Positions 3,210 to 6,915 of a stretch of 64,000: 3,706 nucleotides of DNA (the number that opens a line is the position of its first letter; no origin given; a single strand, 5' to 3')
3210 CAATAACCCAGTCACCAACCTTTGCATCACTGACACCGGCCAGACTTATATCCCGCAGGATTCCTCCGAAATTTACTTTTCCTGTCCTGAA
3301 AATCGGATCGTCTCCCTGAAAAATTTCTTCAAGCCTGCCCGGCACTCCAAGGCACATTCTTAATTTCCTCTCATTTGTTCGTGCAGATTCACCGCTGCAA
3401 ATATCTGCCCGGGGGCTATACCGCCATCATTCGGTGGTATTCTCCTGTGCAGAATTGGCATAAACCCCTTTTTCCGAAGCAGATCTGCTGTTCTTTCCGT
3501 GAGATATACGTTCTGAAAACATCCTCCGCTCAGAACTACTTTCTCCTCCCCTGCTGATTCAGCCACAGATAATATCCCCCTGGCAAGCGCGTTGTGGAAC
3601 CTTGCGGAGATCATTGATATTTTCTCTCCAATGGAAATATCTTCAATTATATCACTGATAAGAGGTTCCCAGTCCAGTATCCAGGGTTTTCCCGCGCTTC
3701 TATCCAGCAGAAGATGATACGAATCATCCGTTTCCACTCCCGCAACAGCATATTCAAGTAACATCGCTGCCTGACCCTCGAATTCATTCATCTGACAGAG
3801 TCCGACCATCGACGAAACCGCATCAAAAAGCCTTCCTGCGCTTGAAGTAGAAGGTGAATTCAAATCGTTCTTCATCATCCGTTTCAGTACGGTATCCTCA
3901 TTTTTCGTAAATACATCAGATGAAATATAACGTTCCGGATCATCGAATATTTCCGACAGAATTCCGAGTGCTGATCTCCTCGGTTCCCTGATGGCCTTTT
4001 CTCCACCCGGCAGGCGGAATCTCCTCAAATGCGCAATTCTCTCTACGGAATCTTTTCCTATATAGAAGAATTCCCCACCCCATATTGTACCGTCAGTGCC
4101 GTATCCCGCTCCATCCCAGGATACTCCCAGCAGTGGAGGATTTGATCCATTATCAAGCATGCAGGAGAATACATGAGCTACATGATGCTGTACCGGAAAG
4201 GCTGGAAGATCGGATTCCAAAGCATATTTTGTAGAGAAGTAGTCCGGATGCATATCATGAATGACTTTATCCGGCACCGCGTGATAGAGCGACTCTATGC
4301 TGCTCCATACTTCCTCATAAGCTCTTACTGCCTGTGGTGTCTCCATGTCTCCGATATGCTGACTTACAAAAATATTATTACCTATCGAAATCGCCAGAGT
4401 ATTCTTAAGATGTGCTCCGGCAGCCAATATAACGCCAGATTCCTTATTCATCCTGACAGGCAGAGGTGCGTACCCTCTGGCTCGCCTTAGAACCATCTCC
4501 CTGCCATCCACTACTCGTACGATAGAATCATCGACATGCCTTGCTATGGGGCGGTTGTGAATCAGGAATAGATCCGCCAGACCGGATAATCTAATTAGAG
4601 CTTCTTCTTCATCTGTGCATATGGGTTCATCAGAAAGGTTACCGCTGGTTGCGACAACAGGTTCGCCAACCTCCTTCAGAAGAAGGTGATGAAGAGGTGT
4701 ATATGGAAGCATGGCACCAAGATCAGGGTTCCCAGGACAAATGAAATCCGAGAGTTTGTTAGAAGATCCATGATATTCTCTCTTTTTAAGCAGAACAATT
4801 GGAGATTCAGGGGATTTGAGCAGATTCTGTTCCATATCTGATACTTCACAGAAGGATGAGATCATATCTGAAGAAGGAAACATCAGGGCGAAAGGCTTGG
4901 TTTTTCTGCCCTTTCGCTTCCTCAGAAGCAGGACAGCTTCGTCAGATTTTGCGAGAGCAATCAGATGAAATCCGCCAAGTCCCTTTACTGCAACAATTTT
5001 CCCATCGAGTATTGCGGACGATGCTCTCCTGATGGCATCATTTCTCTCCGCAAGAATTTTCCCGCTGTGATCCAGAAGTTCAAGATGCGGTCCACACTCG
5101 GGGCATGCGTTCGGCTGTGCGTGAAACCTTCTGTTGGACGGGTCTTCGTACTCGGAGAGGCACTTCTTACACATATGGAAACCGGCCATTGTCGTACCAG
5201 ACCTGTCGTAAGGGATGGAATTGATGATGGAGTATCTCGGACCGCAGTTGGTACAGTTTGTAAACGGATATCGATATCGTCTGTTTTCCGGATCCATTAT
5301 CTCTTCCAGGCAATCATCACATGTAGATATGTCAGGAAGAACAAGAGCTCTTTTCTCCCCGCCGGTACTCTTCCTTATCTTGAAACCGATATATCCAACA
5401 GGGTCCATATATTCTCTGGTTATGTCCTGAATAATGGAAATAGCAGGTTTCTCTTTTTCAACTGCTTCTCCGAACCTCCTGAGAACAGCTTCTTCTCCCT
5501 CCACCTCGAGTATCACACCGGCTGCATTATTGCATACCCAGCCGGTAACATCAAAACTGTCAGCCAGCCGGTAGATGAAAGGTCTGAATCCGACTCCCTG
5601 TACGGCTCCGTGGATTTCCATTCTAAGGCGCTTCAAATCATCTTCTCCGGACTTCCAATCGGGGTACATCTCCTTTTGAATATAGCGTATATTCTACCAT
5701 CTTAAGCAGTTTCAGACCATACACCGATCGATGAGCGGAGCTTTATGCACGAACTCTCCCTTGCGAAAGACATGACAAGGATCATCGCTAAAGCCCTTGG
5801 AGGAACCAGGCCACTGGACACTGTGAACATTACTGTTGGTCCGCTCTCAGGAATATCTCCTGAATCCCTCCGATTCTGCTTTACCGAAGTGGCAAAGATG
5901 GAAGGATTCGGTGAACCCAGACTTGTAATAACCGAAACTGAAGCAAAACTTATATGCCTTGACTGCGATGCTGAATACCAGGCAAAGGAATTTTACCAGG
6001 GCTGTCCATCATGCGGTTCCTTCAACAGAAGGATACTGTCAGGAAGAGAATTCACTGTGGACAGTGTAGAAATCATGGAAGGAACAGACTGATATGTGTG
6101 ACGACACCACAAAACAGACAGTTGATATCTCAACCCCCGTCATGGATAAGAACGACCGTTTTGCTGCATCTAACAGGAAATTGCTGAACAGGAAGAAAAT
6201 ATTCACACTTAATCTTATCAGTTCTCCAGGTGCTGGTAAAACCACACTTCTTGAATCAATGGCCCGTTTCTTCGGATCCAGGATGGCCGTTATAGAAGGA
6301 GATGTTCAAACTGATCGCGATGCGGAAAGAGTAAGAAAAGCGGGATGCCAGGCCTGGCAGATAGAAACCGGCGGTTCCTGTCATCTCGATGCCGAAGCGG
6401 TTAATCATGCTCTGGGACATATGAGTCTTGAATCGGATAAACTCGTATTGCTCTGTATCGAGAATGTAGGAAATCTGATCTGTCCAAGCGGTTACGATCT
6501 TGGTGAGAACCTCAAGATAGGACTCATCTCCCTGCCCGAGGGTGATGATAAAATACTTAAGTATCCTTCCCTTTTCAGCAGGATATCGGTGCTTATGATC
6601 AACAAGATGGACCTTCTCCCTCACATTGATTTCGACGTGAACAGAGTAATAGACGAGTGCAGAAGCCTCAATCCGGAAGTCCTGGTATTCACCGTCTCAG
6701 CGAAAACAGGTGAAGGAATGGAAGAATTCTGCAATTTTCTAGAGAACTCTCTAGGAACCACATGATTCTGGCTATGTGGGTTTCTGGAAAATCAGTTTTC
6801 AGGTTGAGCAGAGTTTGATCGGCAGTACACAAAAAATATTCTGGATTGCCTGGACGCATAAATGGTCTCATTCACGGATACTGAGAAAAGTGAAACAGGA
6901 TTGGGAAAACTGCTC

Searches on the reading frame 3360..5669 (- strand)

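Call 63: search_protein_families(library=pfam, proteins=[window:3360-5669:-], max_evalue=0.001)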
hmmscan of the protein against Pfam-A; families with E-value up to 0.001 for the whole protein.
window:3360-5669:- (769 aa): 5 families
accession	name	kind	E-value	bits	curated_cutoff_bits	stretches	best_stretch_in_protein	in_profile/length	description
PF22521.2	HypF_C_2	-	6.7e-79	265.5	27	1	515-755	1-241/241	Carbamoyltransferase, Kae1-like Domain, second subdomain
PF01300.24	Sua5_yciO_yrdC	-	6e-45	153.3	25.1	1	219-396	2-177/178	Telomere recombination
PF07503.17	zf-HYPF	-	1.4e-35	121.2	23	2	116-149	1-34/34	HypF finger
PF17788.7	HypF_C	-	1e-30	106.7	23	1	412-506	4-99/99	HypF Kae1-like domain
PF00708.24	Acylphosphatase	-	5.6e-18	65.5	22.5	1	16-97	2-84/85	Acylphosphatase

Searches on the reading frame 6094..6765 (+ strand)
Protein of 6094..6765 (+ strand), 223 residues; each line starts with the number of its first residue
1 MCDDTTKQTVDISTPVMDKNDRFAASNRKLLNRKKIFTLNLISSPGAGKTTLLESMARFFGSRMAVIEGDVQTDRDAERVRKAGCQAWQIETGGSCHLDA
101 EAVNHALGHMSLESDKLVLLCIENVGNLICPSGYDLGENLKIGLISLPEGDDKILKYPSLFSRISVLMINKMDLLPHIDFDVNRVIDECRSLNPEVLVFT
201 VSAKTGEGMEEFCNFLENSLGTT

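Call 63: search_protein_families(library=pfam, proteins=[window:6094-6765:+], max_evalue=0.001)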
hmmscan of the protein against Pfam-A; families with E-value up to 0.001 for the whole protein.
window:6094-6765:+ (223 aa): 3 families
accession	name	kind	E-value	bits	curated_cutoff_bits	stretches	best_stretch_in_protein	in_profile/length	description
PF02492.25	cobW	-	1.8e-17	63.9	20.7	1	41-197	5-177/180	CobW/HypB/UreG, nucleotide-binding domain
PF03193.22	RsgA_GTPase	-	9.7e-05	22.7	30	0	166-219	57-107/174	RsgA GTPase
PF00009.33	GTP_EFTU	-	0.00012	22.2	26.5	0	166-218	125-184/188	Elongation factor Tu GTP binding domain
